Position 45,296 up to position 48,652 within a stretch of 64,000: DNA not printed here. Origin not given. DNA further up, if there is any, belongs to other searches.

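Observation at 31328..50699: About 19-kb co-directional redox mega-cluster: RelE-like / HdrD-like / three giant HdrA / two MvhD / MetV-MetF / Tat-FdhAB / a third MvhD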

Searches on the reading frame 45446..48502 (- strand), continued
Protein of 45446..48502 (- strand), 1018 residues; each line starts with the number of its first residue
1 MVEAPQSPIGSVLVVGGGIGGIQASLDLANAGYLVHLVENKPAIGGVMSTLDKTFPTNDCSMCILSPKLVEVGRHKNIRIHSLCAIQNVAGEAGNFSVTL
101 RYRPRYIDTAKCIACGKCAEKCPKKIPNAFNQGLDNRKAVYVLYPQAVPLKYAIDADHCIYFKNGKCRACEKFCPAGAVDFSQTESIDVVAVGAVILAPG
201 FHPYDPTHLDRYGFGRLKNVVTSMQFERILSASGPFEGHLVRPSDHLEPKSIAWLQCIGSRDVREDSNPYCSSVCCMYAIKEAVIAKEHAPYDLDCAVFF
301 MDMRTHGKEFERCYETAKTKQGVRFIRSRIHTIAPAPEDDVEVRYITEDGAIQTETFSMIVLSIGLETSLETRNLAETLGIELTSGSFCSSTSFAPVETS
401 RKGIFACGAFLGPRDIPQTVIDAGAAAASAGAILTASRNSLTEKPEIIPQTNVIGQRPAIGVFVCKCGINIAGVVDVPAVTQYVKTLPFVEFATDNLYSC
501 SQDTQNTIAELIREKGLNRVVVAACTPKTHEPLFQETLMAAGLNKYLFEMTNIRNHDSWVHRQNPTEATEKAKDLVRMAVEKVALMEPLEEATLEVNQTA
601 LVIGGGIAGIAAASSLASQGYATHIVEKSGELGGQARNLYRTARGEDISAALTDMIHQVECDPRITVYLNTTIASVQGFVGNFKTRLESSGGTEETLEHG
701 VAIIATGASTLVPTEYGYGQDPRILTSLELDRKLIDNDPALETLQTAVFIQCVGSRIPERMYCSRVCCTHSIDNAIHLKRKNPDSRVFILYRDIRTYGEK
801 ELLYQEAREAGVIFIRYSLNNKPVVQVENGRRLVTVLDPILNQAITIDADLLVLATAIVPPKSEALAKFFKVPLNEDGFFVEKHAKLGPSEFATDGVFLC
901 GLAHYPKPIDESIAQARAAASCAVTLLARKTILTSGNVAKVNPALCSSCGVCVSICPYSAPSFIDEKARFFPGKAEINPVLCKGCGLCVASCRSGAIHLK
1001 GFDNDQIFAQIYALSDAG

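Call 51: find_encoding_contigs(protein=P0047, flank=10000, max_places=2)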
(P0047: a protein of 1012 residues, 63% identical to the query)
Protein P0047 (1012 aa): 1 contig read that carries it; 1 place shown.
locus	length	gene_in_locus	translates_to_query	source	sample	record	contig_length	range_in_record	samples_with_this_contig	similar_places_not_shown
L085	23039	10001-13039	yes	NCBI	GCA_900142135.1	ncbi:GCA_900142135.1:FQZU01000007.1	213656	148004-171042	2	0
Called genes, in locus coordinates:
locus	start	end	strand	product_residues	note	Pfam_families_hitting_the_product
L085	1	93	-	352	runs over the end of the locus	PF01297:ZnuA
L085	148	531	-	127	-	-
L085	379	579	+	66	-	-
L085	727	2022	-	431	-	PF00245:Alk_phosphatase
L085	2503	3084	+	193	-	PF02036:SCP2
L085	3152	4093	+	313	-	PF07726:AAA_3, PF07728:AAA_5, PF00004:AAA, PF17863:AAA_lid_2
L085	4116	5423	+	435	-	PF01882:DUF58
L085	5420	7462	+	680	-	PF01841:Transglut_core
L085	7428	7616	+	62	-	-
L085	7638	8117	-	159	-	PF00571:CBS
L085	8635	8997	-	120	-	PF07045:DUF1330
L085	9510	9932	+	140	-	-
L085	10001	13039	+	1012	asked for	PF07992:Pyr_redox_2, PF12831:FAD_oxidored, PF00037:Fer4 (weak), PF12838:Fer4_7 (weak), PF07992:Pyr_redox_2 (weak), PF12831:FAD_oxidored (weak), PF13450:NAD_binding_8, PF12838:Fer4_7 (weak), +15 more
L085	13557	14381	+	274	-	-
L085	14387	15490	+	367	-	PF06050:HGD-D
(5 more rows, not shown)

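Call 52: find_encoding_contigs(protein=P0005, flank=8000, max_places=2)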
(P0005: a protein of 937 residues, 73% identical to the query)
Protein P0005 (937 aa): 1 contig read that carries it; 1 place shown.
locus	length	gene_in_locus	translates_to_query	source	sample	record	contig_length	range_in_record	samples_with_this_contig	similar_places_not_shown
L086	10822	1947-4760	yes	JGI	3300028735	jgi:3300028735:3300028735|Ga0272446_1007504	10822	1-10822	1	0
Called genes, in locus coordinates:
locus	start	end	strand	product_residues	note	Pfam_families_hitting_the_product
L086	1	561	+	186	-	?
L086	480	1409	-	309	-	PF01745:IPT, PF01715:IPPT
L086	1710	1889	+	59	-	PF00890:FAD_binding_2, PF01266:DAO (weak), PF07992:Pyr_redox_2 (weak), PF12831:FAD_oxidored, PF13450:NAD_binding_8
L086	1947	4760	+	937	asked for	PF00037:Fer4 (weak), PF12837:Fer4_6 (faint), PF12838:Fer4_7 (weak), PF13187:Fer4_9 (faint), PF07992:Pyr_redox_2, PF12831:FAD_oxidored (weak), PF13450:NAD_binding_8 (weak), PF12838:Fer4_7 (weak), +3 more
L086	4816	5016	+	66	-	PF02662:FlpD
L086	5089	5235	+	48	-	PF02662:FlpD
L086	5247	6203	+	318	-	PF12797:Fer4_2 (faint), PF00037:Fer4 (faint), PF13183:Fer4_8 (weak)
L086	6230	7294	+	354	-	PF12797:Fer4_2 (faint), PF13746:Fer4_18 (faint), PF00037:Fer4 (faint), PF17179:Fer4_22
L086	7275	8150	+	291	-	PF00970:FAD_binding_6 (weak), PF00175:NAD_binding_1, PF10418:DHODB_Fe-S_bind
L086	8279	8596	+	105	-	PF04358:DsrC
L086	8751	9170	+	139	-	PF01894:YjbQ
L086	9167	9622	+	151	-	PF13404:HTH_AsnC-type, PF13412:HTH_24, PF22451:NirdL-like_HTH, PF17805:AsnC_trans_reg2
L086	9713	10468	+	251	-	PF00795:CN_hydrolase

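Call 78: find_related_loci(query=window:45446-48502:-, collection=metagenome_contigs, flank=10000)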
Query window:45446-48502:- (1018 aa) in metagenome_contigs; peptide patterns used: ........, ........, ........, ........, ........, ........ (x = any residue, [..] = any of these).
600 stretches matched a pattern (row limit reached: there are more); 530 encode a relative of the query (tblastn E <= 1e-3); the best 80 are kept; 80 distinct loci.
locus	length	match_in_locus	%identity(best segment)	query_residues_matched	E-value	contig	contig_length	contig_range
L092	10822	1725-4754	73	9-1017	0e+0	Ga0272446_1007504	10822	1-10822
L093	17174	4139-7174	67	5-1017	0e+0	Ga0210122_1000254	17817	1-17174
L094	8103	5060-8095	67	5-1017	0e+0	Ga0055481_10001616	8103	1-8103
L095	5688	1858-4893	67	5-1017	0e+0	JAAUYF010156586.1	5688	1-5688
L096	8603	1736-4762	68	9-1017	0e+0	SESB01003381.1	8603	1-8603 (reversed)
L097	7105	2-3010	68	11-1017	0e+0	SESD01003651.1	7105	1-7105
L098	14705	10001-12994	67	19-1017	0e+0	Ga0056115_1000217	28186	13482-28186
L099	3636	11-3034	67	9-1017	0e+0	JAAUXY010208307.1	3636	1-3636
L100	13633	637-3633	67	19-1018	0e+0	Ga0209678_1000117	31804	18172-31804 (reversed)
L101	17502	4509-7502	67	19-1017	0e+0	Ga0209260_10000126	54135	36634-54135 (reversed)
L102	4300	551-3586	66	5-1017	0e+0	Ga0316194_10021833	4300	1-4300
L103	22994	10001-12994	66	19-1017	0e+0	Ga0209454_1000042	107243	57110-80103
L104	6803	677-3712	67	5-1017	0e+0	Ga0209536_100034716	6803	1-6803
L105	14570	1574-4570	67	19-1018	0e+0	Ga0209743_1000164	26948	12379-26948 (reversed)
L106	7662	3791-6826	67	5-1017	0e+0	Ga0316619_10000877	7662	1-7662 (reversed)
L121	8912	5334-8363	67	9-1018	0e+0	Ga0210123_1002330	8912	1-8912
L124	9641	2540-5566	67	9-1018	0e+0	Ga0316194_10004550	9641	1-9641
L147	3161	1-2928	67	13-1018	0e+0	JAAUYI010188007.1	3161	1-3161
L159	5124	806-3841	62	6-1018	0e+0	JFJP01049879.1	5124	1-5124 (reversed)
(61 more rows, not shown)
